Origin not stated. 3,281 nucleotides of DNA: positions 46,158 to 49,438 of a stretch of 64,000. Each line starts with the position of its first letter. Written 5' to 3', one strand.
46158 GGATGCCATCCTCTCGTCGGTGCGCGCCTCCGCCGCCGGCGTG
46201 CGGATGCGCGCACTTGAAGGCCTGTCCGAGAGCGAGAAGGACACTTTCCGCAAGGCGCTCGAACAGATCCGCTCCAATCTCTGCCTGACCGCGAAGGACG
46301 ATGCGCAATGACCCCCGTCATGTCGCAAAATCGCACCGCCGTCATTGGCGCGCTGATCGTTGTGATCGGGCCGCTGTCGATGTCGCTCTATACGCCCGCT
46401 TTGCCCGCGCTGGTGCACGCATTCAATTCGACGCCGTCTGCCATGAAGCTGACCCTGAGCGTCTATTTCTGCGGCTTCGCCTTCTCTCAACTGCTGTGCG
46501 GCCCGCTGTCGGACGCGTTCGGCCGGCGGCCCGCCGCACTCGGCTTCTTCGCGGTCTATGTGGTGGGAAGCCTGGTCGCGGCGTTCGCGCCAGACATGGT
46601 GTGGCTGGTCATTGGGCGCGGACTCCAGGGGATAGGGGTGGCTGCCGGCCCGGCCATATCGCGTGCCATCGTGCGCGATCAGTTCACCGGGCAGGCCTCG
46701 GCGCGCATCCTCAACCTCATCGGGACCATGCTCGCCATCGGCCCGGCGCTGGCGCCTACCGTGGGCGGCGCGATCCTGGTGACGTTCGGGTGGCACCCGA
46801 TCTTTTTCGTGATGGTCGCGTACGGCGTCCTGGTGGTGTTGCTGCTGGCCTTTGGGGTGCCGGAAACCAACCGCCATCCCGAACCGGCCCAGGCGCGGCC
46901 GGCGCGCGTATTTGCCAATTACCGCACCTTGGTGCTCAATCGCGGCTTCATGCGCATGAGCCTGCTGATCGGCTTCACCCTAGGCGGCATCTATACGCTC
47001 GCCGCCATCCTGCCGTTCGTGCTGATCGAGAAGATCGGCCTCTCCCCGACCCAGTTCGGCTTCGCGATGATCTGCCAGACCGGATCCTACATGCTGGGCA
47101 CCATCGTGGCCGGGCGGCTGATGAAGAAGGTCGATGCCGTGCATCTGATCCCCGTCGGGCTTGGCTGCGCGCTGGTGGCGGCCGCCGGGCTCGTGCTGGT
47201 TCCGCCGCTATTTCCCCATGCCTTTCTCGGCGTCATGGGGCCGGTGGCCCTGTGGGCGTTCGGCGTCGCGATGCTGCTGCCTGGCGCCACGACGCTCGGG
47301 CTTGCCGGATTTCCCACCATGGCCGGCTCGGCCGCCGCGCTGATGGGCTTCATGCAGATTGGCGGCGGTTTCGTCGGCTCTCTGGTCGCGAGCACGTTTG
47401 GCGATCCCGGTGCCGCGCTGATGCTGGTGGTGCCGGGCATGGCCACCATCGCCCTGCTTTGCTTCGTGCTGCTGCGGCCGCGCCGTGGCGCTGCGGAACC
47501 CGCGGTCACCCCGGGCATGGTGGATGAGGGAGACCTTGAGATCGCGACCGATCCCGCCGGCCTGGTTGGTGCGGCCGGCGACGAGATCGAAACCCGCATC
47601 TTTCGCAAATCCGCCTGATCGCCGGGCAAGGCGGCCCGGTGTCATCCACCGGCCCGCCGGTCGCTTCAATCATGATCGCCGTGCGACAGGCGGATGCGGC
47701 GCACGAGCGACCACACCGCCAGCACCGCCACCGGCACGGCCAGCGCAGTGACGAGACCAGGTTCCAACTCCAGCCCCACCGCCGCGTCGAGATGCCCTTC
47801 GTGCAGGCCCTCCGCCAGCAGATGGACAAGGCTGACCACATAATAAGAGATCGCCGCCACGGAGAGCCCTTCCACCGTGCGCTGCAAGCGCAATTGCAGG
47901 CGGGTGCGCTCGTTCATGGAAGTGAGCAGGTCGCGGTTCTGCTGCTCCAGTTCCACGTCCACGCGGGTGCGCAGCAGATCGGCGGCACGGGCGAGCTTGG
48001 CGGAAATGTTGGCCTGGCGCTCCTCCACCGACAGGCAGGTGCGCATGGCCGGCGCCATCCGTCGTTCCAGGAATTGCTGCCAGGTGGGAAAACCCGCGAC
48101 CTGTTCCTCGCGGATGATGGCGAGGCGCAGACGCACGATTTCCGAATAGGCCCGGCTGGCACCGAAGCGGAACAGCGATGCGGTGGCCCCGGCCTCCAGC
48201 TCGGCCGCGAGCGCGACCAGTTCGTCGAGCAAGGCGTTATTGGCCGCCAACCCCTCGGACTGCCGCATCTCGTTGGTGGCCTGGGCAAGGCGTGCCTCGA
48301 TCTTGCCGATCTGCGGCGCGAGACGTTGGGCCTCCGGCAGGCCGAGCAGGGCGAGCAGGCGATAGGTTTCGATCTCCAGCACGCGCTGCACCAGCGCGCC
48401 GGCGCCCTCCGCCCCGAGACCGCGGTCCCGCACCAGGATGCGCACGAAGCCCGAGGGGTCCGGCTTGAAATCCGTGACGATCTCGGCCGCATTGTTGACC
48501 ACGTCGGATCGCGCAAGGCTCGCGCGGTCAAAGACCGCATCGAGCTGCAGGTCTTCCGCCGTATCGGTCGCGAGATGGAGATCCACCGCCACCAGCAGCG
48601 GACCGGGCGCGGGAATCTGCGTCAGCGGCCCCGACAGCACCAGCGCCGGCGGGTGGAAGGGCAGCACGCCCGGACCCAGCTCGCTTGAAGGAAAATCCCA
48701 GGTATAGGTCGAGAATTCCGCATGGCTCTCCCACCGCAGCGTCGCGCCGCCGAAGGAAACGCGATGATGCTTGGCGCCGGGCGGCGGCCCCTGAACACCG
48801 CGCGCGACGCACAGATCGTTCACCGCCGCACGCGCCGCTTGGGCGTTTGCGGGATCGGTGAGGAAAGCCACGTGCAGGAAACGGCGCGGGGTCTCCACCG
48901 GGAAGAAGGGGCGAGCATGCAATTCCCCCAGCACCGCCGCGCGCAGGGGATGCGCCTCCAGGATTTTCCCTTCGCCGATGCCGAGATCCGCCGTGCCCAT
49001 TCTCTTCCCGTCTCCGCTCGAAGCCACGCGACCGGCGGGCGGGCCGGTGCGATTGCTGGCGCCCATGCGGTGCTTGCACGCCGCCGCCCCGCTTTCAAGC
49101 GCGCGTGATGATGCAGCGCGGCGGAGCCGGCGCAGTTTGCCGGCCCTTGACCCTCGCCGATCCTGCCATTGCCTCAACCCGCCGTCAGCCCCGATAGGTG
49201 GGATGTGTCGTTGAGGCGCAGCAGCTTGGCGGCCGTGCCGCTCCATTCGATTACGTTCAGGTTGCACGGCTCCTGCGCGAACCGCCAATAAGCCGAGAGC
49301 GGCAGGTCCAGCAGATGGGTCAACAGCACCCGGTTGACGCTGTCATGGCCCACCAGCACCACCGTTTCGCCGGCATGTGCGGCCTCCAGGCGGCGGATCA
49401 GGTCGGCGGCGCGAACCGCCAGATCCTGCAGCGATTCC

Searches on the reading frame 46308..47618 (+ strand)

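Call 33: search_protein_families(library=pfam, proteins=[window:46308-47618:+], max_evalue=0.001)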
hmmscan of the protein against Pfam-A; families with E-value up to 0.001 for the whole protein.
window:46308-47618:+ (436 aa): 3 families
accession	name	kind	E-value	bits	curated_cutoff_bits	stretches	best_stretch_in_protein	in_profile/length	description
PF07690.21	MFS_1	-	6.5e-45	154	33.4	1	16-357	3-346/347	Major Facilitator Superfamily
PF00083.30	Sugar_tr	-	2.8e-10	40.1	22.3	1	42-189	44-196/452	Sugar (and other) transporter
PF06609.19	TRI12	-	1.6e-06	27.3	23.2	1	31-180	66-213/599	Fungal trichothecene efflux pump (TRI12)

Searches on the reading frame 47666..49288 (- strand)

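Call 41: search_protein_families(library=pfam, proteins=[window:47666-49288:-], max_evalue=0.001)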
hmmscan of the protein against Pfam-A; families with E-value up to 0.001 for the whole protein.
window:47666-49288:- (540 aa): 1 family
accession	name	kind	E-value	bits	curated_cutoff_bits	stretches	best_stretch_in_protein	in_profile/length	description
PF11902.13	DUF3422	-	8.8e-158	526.3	25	1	112-534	2-416/418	Protein of unknown function (DUF3422)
